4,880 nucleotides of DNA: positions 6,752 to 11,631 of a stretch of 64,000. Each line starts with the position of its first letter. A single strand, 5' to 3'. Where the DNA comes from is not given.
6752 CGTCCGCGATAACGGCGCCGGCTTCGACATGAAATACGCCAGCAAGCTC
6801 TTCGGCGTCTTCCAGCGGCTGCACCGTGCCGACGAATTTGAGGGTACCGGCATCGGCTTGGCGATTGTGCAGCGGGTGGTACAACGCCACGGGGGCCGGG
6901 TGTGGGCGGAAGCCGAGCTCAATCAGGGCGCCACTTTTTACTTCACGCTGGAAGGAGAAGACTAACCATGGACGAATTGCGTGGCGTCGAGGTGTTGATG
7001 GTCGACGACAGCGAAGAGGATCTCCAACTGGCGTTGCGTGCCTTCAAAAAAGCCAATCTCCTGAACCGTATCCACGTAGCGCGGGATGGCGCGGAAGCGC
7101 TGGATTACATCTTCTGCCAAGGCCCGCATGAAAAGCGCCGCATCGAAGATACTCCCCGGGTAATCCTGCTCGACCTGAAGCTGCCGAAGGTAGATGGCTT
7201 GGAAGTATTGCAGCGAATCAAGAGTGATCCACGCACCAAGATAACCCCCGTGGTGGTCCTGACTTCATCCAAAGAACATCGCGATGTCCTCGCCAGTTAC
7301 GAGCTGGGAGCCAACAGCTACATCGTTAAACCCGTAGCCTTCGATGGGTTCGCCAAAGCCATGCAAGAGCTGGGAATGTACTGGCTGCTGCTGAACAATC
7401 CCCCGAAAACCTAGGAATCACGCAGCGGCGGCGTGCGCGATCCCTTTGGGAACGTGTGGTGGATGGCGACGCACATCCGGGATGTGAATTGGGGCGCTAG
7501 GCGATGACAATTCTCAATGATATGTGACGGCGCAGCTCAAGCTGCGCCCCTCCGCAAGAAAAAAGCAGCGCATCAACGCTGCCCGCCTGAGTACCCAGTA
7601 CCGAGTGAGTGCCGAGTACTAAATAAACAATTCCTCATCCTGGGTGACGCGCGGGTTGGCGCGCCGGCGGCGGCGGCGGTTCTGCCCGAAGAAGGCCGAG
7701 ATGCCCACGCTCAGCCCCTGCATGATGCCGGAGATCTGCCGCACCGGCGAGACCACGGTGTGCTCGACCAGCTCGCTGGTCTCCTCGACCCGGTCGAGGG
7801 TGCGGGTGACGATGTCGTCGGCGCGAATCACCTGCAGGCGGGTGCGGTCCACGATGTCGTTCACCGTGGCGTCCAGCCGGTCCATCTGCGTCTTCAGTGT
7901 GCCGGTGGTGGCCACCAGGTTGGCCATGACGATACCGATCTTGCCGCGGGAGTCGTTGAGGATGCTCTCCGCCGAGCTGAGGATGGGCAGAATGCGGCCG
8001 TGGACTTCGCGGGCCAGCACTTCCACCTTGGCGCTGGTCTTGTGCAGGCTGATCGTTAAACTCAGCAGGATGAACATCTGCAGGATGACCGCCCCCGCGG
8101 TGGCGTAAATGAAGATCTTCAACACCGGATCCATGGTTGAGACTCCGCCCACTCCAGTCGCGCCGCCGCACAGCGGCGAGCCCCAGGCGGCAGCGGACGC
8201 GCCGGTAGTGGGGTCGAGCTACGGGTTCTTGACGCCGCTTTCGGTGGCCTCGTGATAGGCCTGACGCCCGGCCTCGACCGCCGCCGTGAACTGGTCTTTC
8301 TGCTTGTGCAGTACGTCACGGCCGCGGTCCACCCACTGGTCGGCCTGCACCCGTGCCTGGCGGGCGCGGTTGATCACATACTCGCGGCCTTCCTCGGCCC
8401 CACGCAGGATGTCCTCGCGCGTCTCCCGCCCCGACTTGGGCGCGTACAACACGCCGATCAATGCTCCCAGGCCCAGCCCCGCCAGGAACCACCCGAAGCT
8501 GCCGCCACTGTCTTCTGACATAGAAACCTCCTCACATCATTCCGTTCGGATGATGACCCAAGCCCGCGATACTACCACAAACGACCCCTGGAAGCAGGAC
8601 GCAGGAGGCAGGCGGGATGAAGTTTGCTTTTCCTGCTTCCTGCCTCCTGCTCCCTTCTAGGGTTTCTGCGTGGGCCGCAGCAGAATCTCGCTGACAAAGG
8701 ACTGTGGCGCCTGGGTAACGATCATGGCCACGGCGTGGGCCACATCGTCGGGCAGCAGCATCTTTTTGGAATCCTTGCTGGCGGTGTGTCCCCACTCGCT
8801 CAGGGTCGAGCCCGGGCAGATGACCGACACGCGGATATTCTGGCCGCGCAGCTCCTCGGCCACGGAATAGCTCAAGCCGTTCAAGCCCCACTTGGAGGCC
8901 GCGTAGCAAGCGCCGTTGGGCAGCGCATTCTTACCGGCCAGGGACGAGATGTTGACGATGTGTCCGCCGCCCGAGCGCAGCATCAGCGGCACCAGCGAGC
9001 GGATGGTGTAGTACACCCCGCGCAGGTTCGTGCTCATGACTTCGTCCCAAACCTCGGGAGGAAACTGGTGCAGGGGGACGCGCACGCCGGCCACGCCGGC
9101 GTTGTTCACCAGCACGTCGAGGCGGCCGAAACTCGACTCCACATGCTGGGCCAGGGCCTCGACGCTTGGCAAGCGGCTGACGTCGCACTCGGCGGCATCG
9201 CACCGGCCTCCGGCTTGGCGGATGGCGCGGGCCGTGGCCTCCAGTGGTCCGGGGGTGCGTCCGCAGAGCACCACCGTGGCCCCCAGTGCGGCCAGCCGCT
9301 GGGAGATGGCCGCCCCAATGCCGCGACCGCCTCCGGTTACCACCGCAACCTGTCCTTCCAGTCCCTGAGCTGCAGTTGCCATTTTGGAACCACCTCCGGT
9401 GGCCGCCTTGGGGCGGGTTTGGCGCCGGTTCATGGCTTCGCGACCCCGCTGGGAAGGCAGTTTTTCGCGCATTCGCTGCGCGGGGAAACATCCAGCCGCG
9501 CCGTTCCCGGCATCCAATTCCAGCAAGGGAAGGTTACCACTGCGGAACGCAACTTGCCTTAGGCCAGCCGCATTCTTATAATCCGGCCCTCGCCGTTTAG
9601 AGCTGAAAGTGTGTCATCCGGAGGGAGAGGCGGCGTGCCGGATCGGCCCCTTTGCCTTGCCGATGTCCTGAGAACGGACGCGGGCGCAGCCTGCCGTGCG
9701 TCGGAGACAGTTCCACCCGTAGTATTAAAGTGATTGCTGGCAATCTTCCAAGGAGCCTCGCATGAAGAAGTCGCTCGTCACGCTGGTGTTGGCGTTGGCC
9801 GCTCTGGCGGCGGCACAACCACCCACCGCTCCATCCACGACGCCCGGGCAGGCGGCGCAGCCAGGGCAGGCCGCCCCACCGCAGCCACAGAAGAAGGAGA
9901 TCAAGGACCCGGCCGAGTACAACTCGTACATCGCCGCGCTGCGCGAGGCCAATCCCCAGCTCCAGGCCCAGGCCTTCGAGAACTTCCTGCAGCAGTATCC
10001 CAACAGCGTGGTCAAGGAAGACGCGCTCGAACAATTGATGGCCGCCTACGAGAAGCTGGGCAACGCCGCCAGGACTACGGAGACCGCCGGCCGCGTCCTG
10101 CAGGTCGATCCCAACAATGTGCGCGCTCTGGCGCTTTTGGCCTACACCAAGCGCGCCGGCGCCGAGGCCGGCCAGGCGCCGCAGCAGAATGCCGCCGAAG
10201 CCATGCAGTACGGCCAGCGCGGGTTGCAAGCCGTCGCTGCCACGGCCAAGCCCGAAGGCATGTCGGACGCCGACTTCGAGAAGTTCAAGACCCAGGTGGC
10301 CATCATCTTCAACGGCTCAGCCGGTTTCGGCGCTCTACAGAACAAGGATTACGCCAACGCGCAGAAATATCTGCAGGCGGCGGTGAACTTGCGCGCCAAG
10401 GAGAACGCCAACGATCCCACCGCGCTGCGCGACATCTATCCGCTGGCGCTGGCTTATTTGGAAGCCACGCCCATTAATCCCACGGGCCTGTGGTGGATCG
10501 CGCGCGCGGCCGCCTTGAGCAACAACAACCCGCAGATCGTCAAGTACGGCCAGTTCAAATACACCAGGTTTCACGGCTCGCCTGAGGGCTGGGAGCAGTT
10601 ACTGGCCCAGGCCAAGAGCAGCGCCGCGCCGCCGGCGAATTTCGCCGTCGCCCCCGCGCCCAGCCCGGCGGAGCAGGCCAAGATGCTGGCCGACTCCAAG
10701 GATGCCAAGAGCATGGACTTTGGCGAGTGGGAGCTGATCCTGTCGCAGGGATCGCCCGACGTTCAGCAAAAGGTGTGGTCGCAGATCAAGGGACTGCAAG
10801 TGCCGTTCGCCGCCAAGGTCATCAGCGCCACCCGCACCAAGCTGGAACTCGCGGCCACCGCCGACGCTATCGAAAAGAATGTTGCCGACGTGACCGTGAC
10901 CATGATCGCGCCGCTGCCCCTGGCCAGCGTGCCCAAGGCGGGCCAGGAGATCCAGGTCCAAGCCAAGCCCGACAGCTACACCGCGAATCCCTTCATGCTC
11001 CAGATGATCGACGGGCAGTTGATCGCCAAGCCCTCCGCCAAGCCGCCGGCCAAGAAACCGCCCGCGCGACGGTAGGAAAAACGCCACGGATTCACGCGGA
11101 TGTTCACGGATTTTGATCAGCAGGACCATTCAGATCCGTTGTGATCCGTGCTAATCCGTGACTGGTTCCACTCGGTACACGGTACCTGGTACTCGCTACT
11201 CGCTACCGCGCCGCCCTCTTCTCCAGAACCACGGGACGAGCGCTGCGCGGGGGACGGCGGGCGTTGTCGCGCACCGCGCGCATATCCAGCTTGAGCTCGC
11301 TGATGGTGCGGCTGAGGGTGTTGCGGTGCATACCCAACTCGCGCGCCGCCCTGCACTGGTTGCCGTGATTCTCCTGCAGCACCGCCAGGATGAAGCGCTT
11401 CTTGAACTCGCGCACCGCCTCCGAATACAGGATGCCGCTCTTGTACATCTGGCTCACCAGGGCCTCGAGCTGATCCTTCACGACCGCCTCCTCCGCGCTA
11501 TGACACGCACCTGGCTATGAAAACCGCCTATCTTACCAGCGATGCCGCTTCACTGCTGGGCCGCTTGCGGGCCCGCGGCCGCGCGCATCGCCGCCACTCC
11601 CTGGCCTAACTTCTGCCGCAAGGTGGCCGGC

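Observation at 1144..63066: Locus-specific 7-8 nt tandem arrays anchored at gene boundaries across the whole window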

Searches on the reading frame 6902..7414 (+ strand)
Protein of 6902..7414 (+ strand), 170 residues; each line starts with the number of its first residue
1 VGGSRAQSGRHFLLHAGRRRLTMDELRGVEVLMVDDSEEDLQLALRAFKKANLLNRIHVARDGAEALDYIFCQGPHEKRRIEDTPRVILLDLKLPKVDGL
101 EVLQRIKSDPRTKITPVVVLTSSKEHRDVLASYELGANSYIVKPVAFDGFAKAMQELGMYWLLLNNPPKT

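Call 44: search_protein_families(library=pfam, proteins=[window:6902-7414:+], max_evalue=0.00001)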
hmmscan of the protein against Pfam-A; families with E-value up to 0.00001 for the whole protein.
window:6902-7414:+ (170 aa): 1 family
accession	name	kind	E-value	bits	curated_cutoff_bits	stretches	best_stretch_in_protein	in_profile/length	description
PF00072.30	Response_reg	-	6.9e-19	68.5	30.2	1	31-153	1-109/111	Response regulator receiver domain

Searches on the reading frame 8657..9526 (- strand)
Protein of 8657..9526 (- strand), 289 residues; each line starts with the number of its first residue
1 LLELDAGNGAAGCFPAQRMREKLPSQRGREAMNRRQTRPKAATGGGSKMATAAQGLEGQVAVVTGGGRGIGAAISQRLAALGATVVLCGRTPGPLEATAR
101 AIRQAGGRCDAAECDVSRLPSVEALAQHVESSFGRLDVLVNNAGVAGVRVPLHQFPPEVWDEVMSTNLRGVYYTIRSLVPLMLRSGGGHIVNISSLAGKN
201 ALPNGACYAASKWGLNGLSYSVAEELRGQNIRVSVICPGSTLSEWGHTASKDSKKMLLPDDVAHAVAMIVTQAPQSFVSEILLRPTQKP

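Call 43: search_protein_families(library=pfam, proteins=[window:8657-9526:-], max_evalue=0.00001)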
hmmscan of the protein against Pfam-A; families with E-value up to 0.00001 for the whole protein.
window:8657-9526:- (289 aa): 3 families
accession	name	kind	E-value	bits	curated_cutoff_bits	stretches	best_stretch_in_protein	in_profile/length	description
PF00106.31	adh_short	-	1.7e-58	197.8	26.6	1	59-251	1-192/195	short chain dehydrogenase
PF13561.12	adh_short_C2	-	1.9e-43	149.2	27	1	68-251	6-186/236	Enoyl-(Acyl carrier protein) reductase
PF08659.16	KR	-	3.3e-11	43.9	22.6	1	61-219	3-160/180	KR domain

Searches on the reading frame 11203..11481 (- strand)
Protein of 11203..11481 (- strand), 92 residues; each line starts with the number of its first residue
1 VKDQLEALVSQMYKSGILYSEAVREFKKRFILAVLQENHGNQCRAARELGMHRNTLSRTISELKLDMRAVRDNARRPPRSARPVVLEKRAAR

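Call 26: find_encoding_contigs(protein=window:11203-11481:-, flank=3000, max_places=10)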
Protein window:11203-11481:- (92 aa): 1 contig read that carries it; 1 place shown.
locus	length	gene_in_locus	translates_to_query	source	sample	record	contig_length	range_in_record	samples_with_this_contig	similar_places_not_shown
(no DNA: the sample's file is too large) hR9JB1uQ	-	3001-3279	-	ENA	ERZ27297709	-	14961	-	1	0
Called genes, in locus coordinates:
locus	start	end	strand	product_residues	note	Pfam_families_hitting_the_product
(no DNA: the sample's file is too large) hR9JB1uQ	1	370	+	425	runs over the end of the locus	PF00278:Orn_DAP_Arg_deC, PF01168:Ala_racemase_N, PF02784:Orn_Arg_deC_N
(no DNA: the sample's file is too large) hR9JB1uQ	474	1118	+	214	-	PF03473:MOSC, PF03475:YiiM_3-alpha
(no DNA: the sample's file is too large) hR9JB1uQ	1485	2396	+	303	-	PF01259:SAICAR_synt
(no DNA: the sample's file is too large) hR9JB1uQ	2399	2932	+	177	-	PF02674:Colicin_V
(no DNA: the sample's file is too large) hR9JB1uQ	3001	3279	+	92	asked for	PF02954:HTH_8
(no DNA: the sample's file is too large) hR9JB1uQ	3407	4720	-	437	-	-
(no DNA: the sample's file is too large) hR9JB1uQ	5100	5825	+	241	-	PF00106:adh_short, PF08659:KR, PF13561:adh_short_C2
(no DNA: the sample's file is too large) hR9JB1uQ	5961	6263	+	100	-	PF12732:YtxH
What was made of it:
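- Tried and rejected: Same-strain polymorphism: an exact-protein look-up found one contig without retrievable DNA (call 26).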
